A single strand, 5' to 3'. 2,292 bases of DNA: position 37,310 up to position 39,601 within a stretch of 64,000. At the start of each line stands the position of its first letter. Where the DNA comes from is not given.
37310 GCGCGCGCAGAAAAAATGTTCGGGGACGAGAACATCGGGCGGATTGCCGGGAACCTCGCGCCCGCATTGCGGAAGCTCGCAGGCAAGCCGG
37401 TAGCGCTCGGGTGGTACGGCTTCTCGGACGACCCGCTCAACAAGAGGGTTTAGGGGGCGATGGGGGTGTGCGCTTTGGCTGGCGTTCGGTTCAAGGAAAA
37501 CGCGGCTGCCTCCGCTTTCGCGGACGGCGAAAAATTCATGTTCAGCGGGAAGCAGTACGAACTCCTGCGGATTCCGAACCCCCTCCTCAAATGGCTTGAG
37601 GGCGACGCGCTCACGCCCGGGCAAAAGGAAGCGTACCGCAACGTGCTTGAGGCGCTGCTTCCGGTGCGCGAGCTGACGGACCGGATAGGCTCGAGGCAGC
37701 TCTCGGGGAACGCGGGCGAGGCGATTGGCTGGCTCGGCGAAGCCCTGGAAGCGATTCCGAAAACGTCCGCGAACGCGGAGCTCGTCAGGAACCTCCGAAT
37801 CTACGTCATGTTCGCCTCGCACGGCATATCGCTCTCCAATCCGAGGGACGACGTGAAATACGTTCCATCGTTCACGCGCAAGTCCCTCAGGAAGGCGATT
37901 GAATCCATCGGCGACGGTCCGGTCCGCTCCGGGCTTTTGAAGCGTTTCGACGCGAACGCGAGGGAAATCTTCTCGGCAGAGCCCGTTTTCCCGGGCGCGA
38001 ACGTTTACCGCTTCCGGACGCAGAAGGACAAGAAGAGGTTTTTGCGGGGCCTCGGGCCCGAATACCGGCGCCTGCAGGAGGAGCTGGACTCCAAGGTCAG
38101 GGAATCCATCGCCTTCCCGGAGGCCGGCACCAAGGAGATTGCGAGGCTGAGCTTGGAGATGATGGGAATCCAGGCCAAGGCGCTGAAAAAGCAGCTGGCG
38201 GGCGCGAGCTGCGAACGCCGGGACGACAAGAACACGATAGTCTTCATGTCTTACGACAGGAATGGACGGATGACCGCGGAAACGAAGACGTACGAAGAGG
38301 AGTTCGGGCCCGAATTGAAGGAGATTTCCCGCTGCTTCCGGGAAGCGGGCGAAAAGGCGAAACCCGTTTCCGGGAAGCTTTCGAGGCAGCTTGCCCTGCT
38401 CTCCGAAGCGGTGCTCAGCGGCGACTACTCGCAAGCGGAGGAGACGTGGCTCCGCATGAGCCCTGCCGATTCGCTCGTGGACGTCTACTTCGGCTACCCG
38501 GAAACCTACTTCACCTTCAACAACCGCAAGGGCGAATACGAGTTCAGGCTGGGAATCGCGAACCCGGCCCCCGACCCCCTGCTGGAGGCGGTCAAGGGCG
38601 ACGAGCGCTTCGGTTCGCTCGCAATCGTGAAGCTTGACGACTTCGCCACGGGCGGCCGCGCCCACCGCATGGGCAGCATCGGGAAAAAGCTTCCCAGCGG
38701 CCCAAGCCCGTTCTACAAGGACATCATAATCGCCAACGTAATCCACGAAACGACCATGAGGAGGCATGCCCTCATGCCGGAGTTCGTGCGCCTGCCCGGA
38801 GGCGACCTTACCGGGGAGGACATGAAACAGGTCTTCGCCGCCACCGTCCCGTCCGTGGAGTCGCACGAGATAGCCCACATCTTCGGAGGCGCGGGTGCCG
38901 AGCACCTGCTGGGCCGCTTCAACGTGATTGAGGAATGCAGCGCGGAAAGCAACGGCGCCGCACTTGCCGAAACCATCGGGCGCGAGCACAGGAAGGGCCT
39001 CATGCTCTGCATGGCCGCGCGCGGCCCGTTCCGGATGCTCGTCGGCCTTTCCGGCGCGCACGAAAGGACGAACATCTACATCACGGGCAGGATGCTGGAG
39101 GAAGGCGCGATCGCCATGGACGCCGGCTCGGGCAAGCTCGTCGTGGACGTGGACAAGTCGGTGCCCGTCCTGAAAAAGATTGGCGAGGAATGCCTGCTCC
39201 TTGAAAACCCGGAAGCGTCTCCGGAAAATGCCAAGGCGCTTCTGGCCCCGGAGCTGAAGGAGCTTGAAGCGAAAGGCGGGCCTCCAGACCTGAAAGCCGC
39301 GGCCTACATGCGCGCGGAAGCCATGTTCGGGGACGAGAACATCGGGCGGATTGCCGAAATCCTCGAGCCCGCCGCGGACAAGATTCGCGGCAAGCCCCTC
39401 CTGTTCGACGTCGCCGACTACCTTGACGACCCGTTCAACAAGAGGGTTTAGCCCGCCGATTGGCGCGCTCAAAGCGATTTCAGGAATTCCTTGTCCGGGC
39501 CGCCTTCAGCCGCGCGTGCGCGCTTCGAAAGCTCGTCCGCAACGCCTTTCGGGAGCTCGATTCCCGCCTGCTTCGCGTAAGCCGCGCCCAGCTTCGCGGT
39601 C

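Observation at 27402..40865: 13-kb locus of paralogous helical-repeat proteins, a low-GC small gene, a CPBP-like membrane protein and two tandem gluzincin paralogs, directly upstream of psmA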

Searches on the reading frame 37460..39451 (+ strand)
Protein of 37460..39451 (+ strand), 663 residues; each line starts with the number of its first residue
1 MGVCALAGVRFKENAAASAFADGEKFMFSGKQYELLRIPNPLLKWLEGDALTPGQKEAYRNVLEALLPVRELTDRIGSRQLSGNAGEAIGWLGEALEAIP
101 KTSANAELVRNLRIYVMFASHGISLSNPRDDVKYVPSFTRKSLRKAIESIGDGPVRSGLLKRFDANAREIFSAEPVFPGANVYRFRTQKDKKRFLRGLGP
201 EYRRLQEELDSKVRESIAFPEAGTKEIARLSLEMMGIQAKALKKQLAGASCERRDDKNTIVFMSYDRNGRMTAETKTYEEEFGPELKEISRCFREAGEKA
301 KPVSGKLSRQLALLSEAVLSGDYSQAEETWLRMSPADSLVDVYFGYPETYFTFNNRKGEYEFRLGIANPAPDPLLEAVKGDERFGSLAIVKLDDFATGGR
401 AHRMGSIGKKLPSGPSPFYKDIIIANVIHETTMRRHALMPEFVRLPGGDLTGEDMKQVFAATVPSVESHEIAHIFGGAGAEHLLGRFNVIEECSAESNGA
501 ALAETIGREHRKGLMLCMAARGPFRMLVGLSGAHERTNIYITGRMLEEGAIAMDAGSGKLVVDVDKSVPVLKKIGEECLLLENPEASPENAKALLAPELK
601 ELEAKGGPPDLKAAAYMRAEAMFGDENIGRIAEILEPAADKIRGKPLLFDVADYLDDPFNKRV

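Call 4: search_protein_families(library=pfam, max_evalue=0.1, proteins=[window:37460-39451:+])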
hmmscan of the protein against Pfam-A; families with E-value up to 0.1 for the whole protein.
window:37460-39451:+ (663 aa): 0 families
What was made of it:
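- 37460..39451 (+): g9: DPP III (M49)-like zinc peptidase, 663 aa (NCBI PHF51_00795, 658 aa). HEIAH lies at 38864-38878 and EECSAE at 38930-38947. There is no Pfam hit (call 4).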

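Call 5: search_protein_families(library=ncbifam, max_evalue=0.1, proteins=[window:37460-39451:+])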
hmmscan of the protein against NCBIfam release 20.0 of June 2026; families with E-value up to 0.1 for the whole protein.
window:37460-39451:+ (663 aa): 0 families

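Call 7: search_solved_structures(query=window:37460-39451:+, max_evalue=10, show_alignments=2)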
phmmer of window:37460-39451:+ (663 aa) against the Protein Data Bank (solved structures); distinct sequences matched with E-value up to 10: 1.
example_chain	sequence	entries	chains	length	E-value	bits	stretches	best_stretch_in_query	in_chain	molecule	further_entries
5zum_A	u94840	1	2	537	0.12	14.2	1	275-371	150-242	dipeptidyl-peptidase III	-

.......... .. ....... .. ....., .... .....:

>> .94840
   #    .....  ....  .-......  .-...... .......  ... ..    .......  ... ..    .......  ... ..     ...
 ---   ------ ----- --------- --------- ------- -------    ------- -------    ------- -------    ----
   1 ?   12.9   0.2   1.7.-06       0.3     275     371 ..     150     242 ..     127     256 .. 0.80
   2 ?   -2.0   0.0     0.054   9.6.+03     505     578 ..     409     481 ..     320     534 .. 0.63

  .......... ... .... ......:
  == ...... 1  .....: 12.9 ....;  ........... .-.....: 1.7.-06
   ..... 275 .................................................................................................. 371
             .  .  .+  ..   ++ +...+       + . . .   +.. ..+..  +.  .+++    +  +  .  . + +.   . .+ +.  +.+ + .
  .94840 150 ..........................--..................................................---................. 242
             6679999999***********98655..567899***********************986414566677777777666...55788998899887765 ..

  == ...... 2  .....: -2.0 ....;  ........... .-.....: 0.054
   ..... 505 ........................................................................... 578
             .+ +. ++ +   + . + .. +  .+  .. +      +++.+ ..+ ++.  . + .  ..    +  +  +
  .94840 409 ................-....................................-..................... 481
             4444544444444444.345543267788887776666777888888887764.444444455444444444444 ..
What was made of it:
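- On MEROPS M49 / DPP III: A single-sequence search against 5ZUM gives only E=0.12 (call 7).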

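Call 8: find_homologous_proteins(query=window:37460-39451:+, max_evalue=0.001)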
Query window:37460-39451:+ (663 aa): 1 proteins with E <= 0.001 among 8000 candidates.
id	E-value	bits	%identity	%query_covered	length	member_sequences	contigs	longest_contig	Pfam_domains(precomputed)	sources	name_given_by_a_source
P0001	0.0e+0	1469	100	99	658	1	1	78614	-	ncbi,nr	ncbi:MAG: hypothetical protein PHF51_00795 [Candidatus ainarchaeum sp.]|nr:hypothetical protein [Can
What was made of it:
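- Tried and rejected: Word-indexed homolog searches were mostly unproductive. g9 alone found only itself (call 8).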

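Call 10: find_encoding_contigs(protein=P0001, flank=10000, max_places=6)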
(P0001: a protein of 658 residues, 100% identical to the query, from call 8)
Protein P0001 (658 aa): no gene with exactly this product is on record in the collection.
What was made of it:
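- Tried and rejected: An exact-sequence look-up of P0001 found no gene on record (call 10).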

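Call 12: search_solved_structures(query=A1, max_evalue=10, show_alignments=3)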
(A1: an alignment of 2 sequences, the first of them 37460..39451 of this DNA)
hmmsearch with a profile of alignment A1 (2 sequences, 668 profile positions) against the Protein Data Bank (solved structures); distinct sequences matched with E-value up to 10: 3.
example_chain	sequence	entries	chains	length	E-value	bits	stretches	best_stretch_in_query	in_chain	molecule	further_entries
6eom_A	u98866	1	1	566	1.8e-06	29.6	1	278-597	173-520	MutT/NUDIX family protein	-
5o2j_A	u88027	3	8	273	0.36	12.1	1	418-508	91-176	Probable phosphite transport system-binding protein PtxB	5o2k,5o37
7eaa_C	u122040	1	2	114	1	10.5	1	188-284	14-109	RB1-inducible coiled-coil protein 1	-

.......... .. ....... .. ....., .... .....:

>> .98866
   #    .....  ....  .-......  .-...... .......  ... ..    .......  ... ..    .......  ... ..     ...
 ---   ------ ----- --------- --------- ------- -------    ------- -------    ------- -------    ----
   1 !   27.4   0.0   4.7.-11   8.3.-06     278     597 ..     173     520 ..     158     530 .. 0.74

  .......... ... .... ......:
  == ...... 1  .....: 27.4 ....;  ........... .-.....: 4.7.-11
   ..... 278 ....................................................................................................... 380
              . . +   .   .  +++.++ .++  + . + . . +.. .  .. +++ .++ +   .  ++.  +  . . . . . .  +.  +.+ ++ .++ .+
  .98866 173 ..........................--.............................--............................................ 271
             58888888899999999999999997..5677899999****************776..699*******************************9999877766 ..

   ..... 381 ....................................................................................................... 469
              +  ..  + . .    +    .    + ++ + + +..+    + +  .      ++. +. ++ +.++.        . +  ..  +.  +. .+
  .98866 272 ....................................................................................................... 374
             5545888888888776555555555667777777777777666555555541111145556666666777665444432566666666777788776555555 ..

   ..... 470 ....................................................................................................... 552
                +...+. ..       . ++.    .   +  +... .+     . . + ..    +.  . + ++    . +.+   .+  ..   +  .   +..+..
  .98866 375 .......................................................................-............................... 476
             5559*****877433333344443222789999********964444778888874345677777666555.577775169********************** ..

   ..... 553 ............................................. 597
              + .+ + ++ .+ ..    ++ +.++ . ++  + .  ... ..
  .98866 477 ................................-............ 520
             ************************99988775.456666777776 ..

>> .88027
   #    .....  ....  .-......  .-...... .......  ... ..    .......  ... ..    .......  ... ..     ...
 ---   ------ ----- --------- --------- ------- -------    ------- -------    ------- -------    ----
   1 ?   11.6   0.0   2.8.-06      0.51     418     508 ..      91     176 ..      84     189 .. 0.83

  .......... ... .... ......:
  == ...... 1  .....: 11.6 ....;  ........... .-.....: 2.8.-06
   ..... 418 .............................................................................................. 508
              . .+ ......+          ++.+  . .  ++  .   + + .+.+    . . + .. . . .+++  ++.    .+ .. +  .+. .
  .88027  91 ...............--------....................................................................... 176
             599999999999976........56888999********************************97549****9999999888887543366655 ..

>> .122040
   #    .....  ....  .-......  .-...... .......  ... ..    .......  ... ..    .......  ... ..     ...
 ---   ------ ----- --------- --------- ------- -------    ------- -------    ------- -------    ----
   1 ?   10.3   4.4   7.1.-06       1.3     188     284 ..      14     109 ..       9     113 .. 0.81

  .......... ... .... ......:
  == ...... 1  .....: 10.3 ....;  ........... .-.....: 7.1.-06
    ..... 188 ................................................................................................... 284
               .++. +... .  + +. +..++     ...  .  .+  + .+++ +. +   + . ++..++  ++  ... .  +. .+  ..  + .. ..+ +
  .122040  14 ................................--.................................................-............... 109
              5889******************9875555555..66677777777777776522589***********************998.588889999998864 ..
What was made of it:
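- On MEROPS M49 / DPP III: EECSAE is present in both paralogs and aligns to EECKAD of 6EOM (call 12). The g8+g9 profile against 6EOM gives E=1.8e-6 over residues 278-597 (call 12).
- The g8+g9 profile against PDB finds 6EOM (Caldithrix DPP III) at E=1.8e-6. sHEiaH aligns to HEISH and EECSAE to EECKAD (call 12).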

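Call 36: find_related_loci(query=A1, collection=genome_contigs, flank=10000)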
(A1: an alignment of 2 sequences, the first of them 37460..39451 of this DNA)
Query A1 (663 aa) in genome_contigs; peptide patterns used: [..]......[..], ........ (x = any residue, [..] = any of these).
34 stretches matched a pattern, but none encodes a relative of the query by tblastn (E <= 1e-3).

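Call 44: search_protein_representatives(alignment_id=A1)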
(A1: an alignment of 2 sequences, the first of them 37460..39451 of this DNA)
Query: 2 sequences, 668 profile positions. Proteins with E-value up to 0.001 (for the whole library): 41; up to 1e-10: 16; up to 1e-30: 7. The best 41 are listed.
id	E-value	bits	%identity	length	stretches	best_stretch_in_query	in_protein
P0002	0.0e+00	1319.8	-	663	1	1-668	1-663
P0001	0.0e+00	1317.1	-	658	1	7-668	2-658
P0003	4.2e-216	735.6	-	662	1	4-666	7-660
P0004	3.2e-183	626.9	-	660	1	13-668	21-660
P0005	6.6e-166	569.7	-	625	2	22-587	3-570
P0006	6.1e-73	262.5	-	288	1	378-664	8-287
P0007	1.4e-40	155.6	-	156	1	504-663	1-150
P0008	1.1e-25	106.3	-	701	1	13-649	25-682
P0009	1.4e-22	96.1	-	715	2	14-567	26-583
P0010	2.2e-22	95.4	-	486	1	218-578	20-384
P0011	1.5e-19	86.0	-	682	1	166-569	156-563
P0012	1.5e-18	82.7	-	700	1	21-558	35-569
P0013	2.7e-16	75.3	-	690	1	19-571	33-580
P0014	1.1e-15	73.3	-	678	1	175-566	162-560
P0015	3.9e-13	64.9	-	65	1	609-668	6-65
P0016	3.6e-11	58.4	-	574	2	276-598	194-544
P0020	1.1e-07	46.8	-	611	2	259-378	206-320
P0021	1.3e-07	46.6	-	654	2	274-375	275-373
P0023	7.7e-07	44.1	-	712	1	260-598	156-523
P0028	9.8e-06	40.4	-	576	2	528-597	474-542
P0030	1.5e-05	39.8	-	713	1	186-542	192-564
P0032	2.4e-04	35.8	-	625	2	279-364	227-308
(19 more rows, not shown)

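Call 46: search_protein_families(library=pfam, alignment_id=A3, max_evalue=0.01)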
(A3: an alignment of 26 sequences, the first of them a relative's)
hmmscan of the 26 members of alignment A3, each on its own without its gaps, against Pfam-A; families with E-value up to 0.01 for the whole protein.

A. member 1, P0001 (658 aa): 0 families

B. families by the number of members that match (of 26 scanned): 2 families
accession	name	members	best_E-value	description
PF03571.21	Peptidase_M49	9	2.6e-17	Peptidase family M49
PF04298.18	Zn_peptidase_2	1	0.0011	Putative neutral zinc metallopeptidase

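Call 47: find_encoding_contigs(protein=P0003, flank=10000, max_places=4)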
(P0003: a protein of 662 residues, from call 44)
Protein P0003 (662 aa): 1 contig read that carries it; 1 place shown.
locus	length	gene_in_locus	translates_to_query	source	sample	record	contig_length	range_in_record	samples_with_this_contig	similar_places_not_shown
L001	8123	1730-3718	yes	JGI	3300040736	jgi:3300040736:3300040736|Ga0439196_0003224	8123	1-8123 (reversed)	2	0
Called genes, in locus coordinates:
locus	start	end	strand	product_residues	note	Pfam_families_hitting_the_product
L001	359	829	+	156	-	-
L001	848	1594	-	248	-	-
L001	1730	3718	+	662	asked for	-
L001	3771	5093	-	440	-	-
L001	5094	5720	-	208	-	-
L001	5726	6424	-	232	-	-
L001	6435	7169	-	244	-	-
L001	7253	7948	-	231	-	-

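Call 48: find_encoding_contigs(protein=P0004, flank=10000, max_places=4)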
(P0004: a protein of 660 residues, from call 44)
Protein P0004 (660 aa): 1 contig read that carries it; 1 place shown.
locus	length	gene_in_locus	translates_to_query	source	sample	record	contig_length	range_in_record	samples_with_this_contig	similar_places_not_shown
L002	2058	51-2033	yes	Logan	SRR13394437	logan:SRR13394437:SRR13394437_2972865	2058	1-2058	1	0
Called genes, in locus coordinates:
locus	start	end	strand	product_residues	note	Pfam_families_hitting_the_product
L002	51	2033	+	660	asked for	-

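Call 51: find_encoding_contigs(protein=P0005, flank=10000, max_places=4)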
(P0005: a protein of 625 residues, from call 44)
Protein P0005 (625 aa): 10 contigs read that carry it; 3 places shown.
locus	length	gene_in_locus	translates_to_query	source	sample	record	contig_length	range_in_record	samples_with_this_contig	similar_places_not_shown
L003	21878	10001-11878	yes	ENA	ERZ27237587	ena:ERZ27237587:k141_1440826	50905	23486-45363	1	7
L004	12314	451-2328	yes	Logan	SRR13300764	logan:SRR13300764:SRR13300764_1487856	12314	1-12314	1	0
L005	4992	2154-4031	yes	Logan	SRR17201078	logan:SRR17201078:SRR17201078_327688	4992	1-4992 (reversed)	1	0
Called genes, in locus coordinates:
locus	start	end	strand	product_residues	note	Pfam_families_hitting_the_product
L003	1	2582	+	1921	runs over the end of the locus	-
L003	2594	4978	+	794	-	-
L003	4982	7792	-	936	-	PF00270:DEAD, PF04851:ResIII, PF00271:Helicase_C, PF19306:WHD_Lhr (weak), PF08494:DEAD_assoc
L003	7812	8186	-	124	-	-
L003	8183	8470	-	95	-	-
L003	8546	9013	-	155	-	-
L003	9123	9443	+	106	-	-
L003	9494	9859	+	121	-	-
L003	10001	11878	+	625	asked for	-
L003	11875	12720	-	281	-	-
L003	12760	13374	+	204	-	PF00300:His_Phos_1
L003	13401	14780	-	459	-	PF01063:Aminotran_4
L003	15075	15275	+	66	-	PF00125:Histone (weak), PF00808:CBFD_NFYB_HMF, PF02291:TFIID-31kDa (weak)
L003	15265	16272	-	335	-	PF01022:HTH_5 (faint), PF01047:MarR (faint), PF09339:HTH_IclR (faint), PF13404:HTH_AsnC-type, PF13412:HTH_24, PF12840:HTH_20 (weak), PF13404:HTH_AsnC-type, PF13412:HTH_24, +2 more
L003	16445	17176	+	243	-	-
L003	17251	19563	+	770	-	-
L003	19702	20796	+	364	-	PF03193:RsgA_GTPase (faint), PF01926:MMR_HSR1, PF02421:FeoB_N, PF16897:MMR_HSR1_Xtn, PF02824:TGS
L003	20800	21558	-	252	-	PF01978:TrmB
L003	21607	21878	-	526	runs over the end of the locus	-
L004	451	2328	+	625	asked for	-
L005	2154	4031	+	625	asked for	-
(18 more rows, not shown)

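Call 52: find_encoding_contigs(protein=P0008, flank=10000, max_places=4)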
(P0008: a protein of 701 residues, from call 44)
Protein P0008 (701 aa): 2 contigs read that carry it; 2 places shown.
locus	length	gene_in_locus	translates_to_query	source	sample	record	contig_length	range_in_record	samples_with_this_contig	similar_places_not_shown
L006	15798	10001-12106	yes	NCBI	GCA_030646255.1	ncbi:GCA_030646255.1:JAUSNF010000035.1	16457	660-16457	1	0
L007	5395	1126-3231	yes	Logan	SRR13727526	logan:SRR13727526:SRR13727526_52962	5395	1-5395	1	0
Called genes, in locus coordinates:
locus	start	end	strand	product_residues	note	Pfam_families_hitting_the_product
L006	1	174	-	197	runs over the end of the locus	PF12917:YfbR-like (weak), PF13023:HD_3, PF01966:HD (faint)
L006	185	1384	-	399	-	PF01637:ATPase_2 (weak), PF13191:AAA_16, PF13401:AAA_22, PF13173:AAA_14 (faint), PF22703:Cdc6_lid, PF09079:WHD_Cdc6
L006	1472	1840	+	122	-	PF04472:SepF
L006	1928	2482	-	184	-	-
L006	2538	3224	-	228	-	PF00588:SpoU_methylase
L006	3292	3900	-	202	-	PF05175:MTS, PF13489:Methyltransf_23 (weak), PF06325:PrmA, PF13649:Methyltransf_25 (weak), PF13847:Methyltransf_31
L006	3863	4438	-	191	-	PF01300:Sua5_yciO_yrdC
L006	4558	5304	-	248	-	PF01163:RIO1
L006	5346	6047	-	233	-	-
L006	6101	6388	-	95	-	PF01176:eIF-1a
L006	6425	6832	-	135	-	PF01873:eIF-5_eIF-2B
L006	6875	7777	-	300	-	PF06550:SPP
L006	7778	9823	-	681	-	PF14551:MCM_N (weak), PF17207:MCM_OB, PF00493:MCM, PF07728:AAA_5, PF01078:Mg_chelatase (weak), PF17855:MCM_lid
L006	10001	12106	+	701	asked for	-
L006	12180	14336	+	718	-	-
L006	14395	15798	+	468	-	PF00133:tRNA-synt_1, PF01406:tRNA-synt_1e (weak), PF09334:tRNA-synt_1g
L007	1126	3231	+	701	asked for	-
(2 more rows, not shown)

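Call 62: find_related_loci(query=A5, collection=metagenome_contigs, flank=10000)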
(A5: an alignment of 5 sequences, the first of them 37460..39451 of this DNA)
Query A5 (663 aa) in metagenome_contigs; peptide patterns used: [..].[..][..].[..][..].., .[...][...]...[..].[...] (x = any residue, [..] = any of these).
94 stretches matched a pattern, but none encodes a relative of the query by tblastn (E <= 1e-3).

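Call 65: search_protein_families(library=padloc, max_evalue=0.01, proteins=[window:37460-39451:+])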
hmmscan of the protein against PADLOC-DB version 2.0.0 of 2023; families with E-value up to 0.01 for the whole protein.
window:37460-39451:+ (663 aa): 0 families

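Call 66: search_protein_families(library=phrogs, max_evalue=0.01, proteins=[window:37460-39451:+])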
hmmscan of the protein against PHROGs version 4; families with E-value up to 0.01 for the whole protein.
window:37460-39451:+ (663 aa): 0 families
